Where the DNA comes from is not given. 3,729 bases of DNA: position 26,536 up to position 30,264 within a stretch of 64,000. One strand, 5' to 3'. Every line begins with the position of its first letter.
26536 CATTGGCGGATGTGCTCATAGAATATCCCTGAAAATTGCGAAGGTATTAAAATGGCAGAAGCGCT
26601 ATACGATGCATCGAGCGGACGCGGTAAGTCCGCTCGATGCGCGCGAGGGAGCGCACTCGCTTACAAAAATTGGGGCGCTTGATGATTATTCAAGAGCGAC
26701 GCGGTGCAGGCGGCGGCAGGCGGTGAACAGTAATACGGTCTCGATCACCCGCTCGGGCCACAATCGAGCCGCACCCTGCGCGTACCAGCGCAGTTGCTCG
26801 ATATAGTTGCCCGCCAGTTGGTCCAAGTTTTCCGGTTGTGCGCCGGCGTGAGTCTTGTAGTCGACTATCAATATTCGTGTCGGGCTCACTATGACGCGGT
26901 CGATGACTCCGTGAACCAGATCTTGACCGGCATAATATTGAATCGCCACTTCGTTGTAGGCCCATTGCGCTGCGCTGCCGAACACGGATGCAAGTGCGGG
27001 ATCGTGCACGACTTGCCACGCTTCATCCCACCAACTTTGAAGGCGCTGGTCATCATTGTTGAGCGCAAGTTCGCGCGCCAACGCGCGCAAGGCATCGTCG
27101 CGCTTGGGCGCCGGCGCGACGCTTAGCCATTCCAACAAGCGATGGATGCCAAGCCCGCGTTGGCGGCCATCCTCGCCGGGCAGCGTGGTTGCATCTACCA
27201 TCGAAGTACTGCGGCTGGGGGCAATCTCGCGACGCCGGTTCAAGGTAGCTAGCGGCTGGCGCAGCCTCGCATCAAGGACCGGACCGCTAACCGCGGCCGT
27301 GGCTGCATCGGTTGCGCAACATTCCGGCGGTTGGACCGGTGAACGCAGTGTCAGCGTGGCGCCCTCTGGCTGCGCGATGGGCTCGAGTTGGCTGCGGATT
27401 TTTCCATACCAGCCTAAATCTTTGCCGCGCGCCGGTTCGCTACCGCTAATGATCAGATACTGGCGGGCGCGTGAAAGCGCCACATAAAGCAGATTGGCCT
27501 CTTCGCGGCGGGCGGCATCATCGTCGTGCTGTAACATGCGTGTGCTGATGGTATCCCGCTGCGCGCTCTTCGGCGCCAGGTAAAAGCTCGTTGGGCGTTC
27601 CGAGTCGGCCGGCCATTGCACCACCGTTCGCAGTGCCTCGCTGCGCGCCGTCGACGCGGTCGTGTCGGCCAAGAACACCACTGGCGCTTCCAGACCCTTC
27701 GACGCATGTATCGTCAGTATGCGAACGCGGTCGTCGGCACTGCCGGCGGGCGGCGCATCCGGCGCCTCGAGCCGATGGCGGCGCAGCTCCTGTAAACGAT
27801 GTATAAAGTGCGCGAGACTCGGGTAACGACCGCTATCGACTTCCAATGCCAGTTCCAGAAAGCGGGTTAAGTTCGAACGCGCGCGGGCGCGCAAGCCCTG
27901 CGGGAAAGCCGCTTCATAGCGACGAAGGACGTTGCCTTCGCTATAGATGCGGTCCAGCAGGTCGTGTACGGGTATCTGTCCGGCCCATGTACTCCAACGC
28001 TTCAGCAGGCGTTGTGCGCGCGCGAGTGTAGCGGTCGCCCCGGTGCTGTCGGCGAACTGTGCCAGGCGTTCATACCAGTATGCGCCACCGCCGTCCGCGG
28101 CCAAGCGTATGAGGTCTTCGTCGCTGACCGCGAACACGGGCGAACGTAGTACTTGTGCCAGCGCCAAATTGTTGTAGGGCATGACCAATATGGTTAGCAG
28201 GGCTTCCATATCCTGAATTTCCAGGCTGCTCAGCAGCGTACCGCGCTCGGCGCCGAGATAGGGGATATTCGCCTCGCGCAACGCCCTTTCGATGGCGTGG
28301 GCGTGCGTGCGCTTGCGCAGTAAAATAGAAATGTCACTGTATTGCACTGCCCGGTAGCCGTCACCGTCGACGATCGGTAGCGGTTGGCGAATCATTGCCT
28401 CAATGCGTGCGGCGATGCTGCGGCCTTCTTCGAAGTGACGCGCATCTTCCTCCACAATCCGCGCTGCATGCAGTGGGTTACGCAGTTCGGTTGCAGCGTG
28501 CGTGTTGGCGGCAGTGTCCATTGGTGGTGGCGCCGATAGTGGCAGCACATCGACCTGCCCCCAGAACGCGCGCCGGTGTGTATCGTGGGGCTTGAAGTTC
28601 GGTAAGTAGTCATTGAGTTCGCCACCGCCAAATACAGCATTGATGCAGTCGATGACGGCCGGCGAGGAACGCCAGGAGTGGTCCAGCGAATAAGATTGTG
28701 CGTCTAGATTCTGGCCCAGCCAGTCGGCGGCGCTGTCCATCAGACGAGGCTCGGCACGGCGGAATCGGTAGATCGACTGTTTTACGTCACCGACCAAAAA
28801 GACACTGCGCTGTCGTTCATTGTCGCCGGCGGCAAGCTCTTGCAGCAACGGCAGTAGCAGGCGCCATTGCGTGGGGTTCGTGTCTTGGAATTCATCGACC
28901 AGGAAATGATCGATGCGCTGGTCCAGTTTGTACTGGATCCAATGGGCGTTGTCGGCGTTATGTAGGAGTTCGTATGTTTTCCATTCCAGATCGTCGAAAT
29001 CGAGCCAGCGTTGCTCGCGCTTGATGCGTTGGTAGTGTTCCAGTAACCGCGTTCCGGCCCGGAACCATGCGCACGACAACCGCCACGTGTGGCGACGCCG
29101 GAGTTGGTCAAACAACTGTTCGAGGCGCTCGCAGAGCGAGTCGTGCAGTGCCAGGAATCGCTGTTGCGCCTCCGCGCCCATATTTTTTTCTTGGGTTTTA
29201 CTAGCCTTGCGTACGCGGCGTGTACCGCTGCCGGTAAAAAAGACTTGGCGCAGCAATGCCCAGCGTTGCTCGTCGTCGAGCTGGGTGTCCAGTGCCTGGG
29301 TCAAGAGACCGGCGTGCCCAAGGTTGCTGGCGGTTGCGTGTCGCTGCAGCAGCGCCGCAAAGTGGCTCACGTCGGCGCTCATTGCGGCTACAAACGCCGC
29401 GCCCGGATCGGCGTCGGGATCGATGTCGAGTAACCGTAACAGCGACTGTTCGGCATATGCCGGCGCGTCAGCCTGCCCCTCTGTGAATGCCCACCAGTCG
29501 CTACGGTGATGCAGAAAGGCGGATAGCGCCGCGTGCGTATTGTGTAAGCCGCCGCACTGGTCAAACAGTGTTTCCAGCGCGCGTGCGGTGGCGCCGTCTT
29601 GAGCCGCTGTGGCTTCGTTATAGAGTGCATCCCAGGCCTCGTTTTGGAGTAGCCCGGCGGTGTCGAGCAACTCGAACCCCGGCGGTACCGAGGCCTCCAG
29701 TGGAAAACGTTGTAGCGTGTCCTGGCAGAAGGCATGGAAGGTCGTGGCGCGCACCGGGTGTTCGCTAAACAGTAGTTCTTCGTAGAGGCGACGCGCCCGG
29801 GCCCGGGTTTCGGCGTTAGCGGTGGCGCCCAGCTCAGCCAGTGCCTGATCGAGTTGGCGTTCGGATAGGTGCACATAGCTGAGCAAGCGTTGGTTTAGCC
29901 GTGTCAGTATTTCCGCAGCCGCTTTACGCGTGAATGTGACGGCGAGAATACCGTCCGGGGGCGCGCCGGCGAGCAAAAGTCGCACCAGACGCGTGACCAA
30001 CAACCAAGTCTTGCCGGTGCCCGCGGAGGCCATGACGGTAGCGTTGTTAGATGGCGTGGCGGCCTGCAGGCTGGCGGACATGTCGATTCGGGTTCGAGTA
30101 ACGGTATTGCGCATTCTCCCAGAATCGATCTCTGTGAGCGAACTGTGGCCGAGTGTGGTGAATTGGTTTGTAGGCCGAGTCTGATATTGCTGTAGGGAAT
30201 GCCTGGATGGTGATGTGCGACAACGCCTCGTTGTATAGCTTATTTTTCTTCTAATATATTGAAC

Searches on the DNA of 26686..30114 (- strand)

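Call 31: search_rna_families(sources=[L005, L024, L034, L008, L039, L044, L073, L015, L020, L064], threshold=gathering)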
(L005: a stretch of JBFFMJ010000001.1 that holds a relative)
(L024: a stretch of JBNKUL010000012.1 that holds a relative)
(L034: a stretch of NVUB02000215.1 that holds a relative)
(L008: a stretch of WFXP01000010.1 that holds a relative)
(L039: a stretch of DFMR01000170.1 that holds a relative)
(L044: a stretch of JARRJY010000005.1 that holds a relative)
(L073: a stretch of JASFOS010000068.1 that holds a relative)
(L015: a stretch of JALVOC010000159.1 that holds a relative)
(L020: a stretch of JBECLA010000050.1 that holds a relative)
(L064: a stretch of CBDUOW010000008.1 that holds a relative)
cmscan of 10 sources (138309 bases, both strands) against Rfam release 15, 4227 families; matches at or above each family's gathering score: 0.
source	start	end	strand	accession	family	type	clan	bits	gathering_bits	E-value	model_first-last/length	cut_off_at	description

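Call 52: build_rna_model(alignment_id=A3, structure=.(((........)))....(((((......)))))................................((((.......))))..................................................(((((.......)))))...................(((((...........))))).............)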
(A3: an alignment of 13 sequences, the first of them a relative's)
Model R1 built from alignment A3 (13 sequences, 202 columns); structure: as given.
model positions 174; base pairs 22; branch points 4; effective number of sequences 3.23; information 0.59 bits per position. Calibrated on 0.2 Mb of random sequence (short: E-values are rough).
structure used (alignment columns):
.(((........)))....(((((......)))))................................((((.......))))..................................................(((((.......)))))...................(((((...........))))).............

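Call 53: search_with_rna_model(model_id=R1, source=window, max_evalue=10, show_alignments=4)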
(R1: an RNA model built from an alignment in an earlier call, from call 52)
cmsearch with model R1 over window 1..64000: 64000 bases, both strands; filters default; matches with E-value up to 10: 1.
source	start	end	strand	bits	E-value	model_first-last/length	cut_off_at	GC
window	30370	30497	+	23.5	8.4e-05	1-174/174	no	0.56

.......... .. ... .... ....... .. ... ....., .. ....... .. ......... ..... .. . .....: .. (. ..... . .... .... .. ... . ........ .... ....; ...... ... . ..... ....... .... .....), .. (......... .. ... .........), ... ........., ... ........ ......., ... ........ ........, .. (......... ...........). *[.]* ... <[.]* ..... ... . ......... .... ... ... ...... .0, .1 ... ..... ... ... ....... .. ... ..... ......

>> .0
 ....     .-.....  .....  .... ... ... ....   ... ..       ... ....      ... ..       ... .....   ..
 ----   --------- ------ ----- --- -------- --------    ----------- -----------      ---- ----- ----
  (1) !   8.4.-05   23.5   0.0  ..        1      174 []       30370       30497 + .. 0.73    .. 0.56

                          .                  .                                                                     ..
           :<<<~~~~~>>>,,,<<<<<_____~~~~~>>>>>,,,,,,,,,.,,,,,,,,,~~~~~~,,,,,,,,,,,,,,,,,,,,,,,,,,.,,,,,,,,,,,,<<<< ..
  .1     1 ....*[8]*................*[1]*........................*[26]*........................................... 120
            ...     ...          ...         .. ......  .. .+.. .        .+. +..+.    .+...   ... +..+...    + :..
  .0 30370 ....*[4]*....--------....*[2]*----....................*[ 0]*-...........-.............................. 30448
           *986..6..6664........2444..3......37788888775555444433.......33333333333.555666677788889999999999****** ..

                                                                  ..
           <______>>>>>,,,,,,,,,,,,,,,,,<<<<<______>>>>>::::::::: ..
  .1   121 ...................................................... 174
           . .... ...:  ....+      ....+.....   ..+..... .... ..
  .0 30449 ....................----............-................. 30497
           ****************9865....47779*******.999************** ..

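Call 58: search_with_rna_model(model_id=R1, sources=[L001, L002, L003, L004, L005, L006, L007, L008, L009, L010, L011, L012, L013, L014, L015, L016, L017, L018, L019, L020, L021, L022, L023, L024, L025, L026, L027, L028, L029, L030, L031, L032, L033, L034, L035, L036, L037, L038, L039, L040, L041, L042, L043, L044, L045, L046, L047, L048, L049, L050, L051, L052, L053, L054, L055, L056, L057, L058, L059, L060, L061, L062, L063, L064, L065, L066, L067, L068, L069, L070, L071, L072, L073, L074, L075, L076, L077, L078, L079, L080, L084, L085, L086, L087, L088, L089, L090], max_evalue=0.1)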
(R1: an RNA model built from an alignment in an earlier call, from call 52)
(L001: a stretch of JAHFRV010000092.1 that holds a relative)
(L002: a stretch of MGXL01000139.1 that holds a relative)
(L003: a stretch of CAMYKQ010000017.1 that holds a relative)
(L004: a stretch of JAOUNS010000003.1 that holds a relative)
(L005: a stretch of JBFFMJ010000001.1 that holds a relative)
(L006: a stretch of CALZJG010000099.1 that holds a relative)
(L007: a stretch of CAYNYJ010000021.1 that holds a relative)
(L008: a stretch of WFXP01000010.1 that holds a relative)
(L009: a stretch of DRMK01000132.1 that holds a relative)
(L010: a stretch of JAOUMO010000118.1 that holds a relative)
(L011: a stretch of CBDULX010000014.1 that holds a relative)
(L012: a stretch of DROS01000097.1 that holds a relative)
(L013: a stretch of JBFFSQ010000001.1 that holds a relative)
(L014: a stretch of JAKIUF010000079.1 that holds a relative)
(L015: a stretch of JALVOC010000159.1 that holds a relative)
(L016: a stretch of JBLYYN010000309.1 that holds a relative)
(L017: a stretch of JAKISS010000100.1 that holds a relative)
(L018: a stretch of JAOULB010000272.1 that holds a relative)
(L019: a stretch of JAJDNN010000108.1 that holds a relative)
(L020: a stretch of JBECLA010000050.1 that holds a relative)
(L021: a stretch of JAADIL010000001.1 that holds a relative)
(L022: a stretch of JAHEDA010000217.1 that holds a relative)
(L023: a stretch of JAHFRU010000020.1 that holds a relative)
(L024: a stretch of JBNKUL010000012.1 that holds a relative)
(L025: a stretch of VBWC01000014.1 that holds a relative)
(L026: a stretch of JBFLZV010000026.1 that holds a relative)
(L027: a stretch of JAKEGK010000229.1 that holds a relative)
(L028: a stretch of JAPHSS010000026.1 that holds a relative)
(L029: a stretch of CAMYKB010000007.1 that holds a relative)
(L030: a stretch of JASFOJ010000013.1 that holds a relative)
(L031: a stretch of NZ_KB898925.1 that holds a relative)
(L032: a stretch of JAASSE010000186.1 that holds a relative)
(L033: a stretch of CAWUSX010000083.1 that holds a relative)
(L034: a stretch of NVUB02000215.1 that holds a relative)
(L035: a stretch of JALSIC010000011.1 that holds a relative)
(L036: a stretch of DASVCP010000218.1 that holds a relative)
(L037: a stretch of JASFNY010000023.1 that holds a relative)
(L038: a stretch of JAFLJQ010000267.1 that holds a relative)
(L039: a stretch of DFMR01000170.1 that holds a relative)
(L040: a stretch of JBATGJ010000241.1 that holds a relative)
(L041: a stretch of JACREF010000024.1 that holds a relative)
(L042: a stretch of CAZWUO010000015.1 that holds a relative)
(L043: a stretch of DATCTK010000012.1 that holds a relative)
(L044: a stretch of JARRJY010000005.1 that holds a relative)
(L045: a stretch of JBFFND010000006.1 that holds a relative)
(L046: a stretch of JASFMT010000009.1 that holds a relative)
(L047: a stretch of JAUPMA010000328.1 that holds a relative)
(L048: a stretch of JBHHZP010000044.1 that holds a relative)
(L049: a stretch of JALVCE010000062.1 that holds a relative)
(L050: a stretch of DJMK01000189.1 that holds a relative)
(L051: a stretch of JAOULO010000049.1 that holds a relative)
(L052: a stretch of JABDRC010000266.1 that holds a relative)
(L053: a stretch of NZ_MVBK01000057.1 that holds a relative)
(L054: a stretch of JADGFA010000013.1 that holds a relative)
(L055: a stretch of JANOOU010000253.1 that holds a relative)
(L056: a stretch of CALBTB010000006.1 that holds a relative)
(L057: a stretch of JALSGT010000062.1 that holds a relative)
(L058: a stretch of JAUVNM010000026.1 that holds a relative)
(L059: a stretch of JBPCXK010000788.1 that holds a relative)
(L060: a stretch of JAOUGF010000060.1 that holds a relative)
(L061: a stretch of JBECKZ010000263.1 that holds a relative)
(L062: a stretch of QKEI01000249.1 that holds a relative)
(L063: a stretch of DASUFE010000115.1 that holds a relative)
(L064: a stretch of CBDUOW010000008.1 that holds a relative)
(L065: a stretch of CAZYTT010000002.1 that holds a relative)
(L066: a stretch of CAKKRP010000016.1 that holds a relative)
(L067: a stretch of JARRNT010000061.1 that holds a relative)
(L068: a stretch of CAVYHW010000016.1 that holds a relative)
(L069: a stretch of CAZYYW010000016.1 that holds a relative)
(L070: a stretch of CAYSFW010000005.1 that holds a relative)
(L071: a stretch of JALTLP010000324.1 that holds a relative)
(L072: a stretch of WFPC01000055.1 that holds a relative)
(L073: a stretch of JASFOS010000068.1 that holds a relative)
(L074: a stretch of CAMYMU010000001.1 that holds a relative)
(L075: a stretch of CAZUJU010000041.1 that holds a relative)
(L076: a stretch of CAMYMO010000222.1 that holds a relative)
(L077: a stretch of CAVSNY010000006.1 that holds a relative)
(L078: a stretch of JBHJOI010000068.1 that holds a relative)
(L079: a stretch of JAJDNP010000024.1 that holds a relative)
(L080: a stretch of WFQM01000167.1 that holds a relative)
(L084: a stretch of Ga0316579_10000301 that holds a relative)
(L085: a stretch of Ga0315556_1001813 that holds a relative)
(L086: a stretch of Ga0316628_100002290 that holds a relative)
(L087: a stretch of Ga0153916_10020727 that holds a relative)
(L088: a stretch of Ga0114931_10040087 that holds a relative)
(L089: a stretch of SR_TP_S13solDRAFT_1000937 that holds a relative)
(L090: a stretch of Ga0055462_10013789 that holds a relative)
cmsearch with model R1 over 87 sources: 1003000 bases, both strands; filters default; matches with E-value up to 0.1: 19.
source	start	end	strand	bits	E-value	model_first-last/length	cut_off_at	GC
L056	5659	5833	-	150.3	3.7e-36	1-174/174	no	0.49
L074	5615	5789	-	148.5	1.1e-35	1-174/174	no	0.49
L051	5589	5763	-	141.7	5.9e-34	1-174/174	no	0.5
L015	5512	5689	-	141.2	8.1e-34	1-174/174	no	0.52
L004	5621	5796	-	139.7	2e-33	1-174/174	no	0.52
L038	5568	5742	-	137.6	6.9e-33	1-174/174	no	0.49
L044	5603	5788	-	130.7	4e-31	1-174/174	no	0.52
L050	867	1038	-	128.1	1.8e-30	1-174/174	no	0.53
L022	414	571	-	127.5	2.7e-30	1-174/174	no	0.53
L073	2623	2810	-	124.2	1.9e-29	1-174/174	no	0.49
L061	119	282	-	122.7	4.6e-29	1-174/174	no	0.55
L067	1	162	-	113.7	9.1e-27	1-164/174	3'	0.56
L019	5596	5769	-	91.2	5.5e-21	1-174/174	no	0.5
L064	5690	5859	-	61.2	2.7e-13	1-174/174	no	0.57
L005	5455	5617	-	46.1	2.1e-09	1-174/174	no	0.44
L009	619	764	-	35.7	9.5e-07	1-174/174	no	0.61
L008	856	1001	-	34.2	2.4e-06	1-174/174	no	0.6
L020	5676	5820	-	28.4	7.4e-05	1-174/174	no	0.57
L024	5548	5726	-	27.4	0.00013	1-174/174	no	0.54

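Call 63: search_rna_families(source=L056, start=5620, end=5930, threshold=evalue, max_evalue=5, show_alignments=2)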
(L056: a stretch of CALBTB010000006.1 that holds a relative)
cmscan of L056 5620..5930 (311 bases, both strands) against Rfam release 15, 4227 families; matches with E-value up to 5: 5.
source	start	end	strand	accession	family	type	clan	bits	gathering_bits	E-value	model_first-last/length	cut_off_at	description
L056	5656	5725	-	RF02074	STnc240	Gene; sRNA;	-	20.3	55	1.2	1-77/77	no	Enterobacterial sRNA STnc240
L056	5665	5779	-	RF00195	RsmY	Gene; sRNA;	CL00106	16.3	57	0.062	1-121/121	no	RsmY RNA family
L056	5718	5788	+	RF03191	mir-1913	Gene; miRNA;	-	16.1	105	1.8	1-80/80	no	mir-1913 microRNA precursor family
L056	5773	5796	+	RF01328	CRISPR-DR17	Gene; CRISPR;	CL00014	15.5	42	4.2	1-25/25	no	CRISPR RNA direct repeat element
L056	5823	5874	-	RF01142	sR19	Gene; snRNA; snoRNA; CD-box;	-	10.3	45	4.3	1-63/63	no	Small nucleolar RNA sR19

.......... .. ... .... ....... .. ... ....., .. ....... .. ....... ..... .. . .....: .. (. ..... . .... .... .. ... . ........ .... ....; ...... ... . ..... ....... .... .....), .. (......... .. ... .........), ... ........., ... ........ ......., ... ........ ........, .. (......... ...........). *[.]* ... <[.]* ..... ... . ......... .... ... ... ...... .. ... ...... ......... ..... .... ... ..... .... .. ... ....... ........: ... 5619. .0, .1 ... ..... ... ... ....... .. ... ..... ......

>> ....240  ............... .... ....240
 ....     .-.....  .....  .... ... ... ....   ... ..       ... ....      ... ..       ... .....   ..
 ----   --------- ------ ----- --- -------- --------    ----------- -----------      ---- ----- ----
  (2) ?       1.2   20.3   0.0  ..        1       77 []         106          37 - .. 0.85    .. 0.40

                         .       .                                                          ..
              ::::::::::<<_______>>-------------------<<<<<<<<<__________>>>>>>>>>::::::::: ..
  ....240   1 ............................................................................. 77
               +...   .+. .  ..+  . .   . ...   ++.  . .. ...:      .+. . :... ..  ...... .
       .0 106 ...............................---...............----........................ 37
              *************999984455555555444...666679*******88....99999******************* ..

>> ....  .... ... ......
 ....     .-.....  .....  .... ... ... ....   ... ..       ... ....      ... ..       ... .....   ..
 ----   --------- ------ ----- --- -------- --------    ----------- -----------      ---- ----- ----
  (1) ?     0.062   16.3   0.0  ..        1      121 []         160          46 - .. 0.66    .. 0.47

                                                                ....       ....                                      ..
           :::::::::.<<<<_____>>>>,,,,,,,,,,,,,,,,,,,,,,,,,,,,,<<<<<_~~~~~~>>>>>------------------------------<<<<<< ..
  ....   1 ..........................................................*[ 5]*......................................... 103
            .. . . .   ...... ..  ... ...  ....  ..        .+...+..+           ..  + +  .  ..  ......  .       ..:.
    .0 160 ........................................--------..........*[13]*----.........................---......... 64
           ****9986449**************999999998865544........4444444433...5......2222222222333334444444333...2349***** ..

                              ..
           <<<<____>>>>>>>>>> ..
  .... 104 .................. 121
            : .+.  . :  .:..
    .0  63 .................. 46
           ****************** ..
